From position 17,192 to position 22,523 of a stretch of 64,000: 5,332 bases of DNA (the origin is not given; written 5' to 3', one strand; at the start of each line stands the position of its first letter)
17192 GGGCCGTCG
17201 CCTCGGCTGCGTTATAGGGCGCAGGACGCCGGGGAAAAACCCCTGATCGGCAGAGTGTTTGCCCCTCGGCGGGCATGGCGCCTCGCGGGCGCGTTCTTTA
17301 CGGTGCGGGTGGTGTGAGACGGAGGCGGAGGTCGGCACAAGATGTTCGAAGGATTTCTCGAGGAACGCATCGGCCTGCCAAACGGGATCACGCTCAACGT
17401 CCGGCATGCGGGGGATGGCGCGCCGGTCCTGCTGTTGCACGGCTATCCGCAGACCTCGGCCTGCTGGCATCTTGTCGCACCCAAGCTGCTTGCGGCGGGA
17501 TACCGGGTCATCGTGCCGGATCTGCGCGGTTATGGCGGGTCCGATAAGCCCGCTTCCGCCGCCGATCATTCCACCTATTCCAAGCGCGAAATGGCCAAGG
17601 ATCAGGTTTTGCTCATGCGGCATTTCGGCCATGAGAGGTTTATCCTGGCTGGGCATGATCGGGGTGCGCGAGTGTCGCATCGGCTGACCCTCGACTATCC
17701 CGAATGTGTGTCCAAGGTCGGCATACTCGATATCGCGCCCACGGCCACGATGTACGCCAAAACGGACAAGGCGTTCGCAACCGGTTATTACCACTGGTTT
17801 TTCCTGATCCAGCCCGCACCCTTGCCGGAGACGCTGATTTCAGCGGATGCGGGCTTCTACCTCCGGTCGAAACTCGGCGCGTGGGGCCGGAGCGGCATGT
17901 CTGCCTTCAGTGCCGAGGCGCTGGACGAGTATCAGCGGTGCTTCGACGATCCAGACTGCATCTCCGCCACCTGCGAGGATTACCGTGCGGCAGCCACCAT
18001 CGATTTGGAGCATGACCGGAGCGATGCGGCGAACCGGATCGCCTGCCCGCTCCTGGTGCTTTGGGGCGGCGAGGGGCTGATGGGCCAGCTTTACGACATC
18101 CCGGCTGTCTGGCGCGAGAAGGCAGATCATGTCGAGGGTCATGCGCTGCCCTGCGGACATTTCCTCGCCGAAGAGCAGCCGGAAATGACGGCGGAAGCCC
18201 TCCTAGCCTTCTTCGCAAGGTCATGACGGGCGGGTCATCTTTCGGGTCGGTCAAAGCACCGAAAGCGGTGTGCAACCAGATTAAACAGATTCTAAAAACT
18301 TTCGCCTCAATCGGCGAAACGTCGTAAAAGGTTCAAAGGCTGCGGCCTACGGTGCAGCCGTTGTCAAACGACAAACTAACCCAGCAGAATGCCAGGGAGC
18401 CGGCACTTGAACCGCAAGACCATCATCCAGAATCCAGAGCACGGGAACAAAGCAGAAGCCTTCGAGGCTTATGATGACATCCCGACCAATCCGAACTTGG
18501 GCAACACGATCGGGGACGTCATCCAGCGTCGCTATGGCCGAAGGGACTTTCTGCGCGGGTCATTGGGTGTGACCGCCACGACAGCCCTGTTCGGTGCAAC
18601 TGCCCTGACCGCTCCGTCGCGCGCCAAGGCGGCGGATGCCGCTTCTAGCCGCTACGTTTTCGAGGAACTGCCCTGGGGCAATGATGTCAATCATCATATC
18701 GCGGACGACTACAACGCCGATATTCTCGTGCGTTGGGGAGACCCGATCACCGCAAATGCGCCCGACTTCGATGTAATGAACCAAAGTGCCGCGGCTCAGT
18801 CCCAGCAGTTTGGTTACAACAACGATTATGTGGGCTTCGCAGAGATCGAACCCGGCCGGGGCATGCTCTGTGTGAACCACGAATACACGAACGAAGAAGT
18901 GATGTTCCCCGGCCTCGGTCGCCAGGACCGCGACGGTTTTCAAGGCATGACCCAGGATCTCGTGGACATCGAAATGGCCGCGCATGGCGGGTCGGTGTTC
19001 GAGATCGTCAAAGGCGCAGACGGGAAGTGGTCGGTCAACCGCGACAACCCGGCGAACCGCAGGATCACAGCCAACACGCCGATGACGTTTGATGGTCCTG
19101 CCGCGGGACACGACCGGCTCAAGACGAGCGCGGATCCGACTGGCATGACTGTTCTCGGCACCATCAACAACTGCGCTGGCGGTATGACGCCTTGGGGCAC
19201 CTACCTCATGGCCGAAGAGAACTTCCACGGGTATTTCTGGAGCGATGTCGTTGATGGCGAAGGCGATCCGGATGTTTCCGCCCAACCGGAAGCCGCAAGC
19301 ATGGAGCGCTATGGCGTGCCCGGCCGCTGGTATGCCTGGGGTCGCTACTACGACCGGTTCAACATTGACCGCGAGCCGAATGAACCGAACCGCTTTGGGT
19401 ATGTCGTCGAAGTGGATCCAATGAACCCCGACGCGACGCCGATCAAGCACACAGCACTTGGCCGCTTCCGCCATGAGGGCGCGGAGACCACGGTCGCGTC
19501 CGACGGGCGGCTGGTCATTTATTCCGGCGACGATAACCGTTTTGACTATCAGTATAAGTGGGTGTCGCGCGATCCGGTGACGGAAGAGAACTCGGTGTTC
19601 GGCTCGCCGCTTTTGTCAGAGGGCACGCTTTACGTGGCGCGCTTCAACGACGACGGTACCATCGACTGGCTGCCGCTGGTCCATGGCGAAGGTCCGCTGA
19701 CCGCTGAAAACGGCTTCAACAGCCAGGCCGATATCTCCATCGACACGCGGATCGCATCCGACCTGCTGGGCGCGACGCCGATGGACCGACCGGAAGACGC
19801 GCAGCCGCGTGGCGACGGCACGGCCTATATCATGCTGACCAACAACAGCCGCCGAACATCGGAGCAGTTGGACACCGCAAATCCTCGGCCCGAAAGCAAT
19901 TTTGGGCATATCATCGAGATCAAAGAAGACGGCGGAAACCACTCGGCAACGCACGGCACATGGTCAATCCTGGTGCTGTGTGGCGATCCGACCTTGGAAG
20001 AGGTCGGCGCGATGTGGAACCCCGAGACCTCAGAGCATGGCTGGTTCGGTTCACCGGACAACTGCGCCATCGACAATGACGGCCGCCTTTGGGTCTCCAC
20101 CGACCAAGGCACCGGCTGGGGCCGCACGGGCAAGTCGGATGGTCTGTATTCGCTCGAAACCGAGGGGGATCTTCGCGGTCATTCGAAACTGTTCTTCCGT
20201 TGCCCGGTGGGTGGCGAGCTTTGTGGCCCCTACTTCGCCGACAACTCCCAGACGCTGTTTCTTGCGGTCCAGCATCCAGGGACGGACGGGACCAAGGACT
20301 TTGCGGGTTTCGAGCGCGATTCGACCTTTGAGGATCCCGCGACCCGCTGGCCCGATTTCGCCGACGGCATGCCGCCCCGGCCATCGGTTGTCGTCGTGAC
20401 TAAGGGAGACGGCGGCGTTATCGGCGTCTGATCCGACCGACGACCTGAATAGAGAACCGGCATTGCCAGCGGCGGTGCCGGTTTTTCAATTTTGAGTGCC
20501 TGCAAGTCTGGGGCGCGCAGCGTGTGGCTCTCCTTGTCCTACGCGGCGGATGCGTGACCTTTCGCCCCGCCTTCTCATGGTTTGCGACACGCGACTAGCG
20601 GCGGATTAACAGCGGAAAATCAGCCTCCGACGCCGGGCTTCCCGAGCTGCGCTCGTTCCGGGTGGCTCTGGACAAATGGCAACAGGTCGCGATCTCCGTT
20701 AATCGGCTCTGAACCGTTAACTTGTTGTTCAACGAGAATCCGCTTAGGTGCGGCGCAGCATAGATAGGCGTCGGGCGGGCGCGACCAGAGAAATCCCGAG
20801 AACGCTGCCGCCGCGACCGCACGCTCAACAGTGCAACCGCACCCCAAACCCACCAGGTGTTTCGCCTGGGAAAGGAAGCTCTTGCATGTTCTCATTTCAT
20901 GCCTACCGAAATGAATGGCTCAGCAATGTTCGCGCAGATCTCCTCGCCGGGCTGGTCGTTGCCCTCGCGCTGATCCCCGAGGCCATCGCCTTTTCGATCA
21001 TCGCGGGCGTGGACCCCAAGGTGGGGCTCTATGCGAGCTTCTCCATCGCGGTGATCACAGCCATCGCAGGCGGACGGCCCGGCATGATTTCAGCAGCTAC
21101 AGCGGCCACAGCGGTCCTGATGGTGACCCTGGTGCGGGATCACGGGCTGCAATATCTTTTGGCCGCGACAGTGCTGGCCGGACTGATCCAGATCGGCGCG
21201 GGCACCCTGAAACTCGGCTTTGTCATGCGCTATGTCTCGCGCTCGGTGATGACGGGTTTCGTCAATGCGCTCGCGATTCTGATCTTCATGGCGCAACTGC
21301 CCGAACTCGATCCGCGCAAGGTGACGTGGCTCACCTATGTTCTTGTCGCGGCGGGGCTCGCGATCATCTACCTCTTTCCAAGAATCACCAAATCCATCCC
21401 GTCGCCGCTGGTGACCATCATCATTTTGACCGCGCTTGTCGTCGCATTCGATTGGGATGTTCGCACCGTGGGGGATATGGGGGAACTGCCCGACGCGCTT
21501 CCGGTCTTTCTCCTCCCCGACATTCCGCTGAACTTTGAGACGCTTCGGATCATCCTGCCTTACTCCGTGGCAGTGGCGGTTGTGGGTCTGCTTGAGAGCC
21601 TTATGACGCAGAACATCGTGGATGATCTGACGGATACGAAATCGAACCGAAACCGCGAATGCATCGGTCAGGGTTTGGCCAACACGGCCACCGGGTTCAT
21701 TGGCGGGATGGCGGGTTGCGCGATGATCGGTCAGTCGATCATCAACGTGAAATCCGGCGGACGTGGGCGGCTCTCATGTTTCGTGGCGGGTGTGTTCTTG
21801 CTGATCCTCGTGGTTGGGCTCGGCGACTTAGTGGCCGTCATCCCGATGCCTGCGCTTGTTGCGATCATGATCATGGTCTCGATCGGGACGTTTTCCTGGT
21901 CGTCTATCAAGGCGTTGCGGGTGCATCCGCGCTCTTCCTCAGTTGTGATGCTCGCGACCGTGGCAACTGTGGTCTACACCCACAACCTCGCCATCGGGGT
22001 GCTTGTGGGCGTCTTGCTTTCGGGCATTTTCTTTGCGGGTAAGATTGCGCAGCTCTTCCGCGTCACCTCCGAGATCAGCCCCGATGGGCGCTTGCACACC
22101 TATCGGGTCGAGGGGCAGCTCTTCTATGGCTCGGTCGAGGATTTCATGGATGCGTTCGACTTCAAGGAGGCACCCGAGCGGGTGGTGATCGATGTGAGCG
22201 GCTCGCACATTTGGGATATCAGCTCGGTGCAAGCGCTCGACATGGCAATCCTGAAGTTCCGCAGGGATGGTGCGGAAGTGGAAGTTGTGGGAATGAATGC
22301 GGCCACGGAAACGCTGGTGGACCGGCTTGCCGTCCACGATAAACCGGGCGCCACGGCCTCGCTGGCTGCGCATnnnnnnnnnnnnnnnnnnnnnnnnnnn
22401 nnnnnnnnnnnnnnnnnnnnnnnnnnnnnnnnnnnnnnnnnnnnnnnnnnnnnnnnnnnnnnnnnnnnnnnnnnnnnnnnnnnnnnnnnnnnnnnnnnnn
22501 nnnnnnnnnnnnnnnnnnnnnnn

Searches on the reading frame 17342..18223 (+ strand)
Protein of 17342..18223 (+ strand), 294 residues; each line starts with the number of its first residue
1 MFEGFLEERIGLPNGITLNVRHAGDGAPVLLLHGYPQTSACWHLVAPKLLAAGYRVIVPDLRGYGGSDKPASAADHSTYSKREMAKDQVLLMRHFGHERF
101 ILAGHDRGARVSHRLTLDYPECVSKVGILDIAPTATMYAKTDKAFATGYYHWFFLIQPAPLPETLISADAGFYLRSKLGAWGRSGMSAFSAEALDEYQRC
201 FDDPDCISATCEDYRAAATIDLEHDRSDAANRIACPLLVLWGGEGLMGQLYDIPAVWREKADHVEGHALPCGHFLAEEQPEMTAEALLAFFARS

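Call 38: search_protein_families(library=pfam, proteins=[window:17342-18223:+], max_evalue=0.001)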
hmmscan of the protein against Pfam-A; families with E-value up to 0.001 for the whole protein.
window:17342-18223:+ (294 aa): 3 families
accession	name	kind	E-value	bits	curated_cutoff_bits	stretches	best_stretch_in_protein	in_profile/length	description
PF00561.26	Abhydrolase_1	-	7.9e-27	94.9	25.8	1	28-278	2-243/245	alpha/beta hydrolase fold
PF12697.13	Abhydrolase_6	-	9.1e-19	69.4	26.3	1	29-286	1-217/217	Alpha/beta hydrolase family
PF12146.15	Hydrolase_4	-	1.1e-09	38.4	27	1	28-244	6-201/239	Serine aminopeptidase, S33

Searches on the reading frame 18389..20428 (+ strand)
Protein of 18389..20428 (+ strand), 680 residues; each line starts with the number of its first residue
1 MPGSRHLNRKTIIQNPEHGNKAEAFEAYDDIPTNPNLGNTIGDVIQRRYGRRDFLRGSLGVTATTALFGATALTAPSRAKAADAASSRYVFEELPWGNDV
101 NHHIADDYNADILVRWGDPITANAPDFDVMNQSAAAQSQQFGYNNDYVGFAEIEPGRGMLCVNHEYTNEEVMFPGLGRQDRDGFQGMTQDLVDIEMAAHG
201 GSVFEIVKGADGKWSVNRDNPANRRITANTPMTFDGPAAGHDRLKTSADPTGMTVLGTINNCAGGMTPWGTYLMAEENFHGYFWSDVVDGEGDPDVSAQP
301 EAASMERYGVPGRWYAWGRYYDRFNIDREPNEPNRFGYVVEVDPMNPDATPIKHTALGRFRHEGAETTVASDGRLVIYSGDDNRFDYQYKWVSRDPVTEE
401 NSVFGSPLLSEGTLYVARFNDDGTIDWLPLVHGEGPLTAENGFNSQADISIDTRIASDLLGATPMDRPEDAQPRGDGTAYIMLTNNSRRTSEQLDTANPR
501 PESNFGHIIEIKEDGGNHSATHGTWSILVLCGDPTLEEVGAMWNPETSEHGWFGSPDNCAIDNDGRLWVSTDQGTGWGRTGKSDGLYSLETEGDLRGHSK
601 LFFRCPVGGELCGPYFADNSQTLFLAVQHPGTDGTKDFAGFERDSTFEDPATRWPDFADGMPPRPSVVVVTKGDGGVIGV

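Call 38: search_protein_families(library=pfam, proteins=[window:18389-20428:+], max_evalue=0.001)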
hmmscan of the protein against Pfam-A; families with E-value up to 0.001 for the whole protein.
window:18389-20428:+ (680 aa): 2 families
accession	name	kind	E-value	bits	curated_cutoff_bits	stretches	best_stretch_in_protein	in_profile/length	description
PF05787.19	PhoX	-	7.3e-159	530.6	24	1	91-631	3-515/515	Alkaline phosphatase PhoX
PF10518.14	TAT_signal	-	0.00033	20.9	22.7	0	51-67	4-20/21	TAT (twin-arginine translocation) pathway signal sequence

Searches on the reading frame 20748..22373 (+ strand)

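Call 38: search_protein_families(library=pfam, proteins=[window:20748-22373:+], max_evalue=0.001)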
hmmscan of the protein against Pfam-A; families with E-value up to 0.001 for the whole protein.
window:20748-22373:+ (542 aa): 4 families
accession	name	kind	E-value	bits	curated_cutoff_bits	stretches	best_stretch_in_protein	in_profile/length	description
PF00916.26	Sulfate_transp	-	4.2e-54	184.2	23.2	2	191-403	159-379/380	Sulfate permease family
PF01740.26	STAS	-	2e-11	44.1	22.6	1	451-533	12-97/106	STAS domain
PF16983.11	MFS_MOT1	-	7.7e-06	26.7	30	1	270-378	15-108/111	Molybdate transporter of MFS superfamily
PF13466.11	STAS_2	-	0.00081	20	29.2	0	456-527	5-77/80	STAS domain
